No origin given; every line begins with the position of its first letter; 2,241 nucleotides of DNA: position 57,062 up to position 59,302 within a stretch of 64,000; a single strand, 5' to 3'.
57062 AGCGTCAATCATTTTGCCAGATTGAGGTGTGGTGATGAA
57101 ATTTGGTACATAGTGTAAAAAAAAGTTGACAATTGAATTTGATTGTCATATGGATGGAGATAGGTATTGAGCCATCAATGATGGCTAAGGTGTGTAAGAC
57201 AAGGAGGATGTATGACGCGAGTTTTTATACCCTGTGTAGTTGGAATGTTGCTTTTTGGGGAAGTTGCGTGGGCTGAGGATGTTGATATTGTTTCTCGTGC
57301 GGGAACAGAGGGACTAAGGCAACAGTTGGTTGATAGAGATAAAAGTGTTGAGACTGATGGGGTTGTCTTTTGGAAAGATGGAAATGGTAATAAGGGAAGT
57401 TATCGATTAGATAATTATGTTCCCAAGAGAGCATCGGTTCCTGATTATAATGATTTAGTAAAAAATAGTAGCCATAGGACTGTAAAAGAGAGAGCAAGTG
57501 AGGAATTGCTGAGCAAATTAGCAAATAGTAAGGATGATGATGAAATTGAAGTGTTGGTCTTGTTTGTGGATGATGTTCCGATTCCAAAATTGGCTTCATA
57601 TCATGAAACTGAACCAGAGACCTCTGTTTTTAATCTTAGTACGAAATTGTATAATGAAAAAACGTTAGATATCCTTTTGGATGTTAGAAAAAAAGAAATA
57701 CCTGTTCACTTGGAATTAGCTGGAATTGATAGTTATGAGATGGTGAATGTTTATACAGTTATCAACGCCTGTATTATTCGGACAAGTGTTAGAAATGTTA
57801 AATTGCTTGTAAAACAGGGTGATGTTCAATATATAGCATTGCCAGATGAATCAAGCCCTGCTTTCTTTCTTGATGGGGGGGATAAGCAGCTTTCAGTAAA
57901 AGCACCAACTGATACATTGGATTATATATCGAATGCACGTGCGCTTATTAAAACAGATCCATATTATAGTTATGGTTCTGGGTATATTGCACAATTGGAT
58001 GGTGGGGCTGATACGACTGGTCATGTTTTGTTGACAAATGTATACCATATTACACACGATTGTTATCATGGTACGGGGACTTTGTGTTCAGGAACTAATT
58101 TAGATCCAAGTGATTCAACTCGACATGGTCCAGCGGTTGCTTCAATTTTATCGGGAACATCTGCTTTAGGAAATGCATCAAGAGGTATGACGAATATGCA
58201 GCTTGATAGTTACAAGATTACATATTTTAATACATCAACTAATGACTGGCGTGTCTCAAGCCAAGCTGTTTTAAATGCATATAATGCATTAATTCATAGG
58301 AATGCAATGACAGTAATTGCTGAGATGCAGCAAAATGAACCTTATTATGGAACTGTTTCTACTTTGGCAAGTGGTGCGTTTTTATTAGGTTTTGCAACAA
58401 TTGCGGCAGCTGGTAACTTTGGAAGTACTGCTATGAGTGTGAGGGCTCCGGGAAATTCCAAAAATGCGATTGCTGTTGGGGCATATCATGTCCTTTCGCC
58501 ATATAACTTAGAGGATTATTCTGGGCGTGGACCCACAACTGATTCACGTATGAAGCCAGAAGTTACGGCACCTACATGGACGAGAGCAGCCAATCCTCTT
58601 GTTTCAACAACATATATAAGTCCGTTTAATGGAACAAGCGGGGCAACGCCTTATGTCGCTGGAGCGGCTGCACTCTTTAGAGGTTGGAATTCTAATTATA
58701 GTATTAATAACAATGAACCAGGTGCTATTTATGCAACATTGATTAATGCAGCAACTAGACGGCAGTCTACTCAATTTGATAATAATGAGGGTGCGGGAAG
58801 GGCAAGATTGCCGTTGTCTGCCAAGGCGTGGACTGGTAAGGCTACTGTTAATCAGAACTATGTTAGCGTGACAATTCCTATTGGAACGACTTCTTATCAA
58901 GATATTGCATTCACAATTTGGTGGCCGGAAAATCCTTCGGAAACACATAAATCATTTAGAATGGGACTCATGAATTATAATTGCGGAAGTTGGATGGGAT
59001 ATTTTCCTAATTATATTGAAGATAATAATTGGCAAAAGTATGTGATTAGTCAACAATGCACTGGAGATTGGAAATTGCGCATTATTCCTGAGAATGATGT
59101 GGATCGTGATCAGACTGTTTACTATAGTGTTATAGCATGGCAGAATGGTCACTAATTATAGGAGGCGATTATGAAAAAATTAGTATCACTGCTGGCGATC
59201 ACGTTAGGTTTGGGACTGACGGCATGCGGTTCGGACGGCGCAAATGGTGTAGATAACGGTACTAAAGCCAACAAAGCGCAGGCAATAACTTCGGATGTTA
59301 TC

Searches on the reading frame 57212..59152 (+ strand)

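Call 24: search_protein_families(library=pfam, proteins=[window:57212-59152:+], max_evalue=0.01)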
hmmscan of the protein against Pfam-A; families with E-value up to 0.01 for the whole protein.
window:57212-59152:+ (647 aa): 1 family
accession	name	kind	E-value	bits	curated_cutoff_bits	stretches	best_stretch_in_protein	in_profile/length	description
PF00082.27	Peptidase_S8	-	3.4e-24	86.1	21.8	1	259-529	6-288/288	Subtilase family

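Call 25: search_protein_families(library=ncbifam, proteins=[window:57212-59152:+], max_evalue=0.01)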
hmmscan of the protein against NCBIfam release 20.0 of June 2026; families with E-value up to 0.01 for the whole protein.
window:57212-59152:+ (647 aa): 2 families
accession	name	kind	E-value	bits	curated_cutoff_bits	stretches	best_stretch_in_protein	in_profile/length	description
TIGR03921.1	T7SS_mycosin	equivalog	7.7e-08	31.8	278.75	1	301-530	48-278/353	type VII secretion-associated serine protease mycosin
NF040809.1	germ_prot_CspBA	exception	3.1e-06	25.1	1250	1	410-525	968-1082/1099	bifunctional germination protease/germinant receptor pseudoprotease CspBA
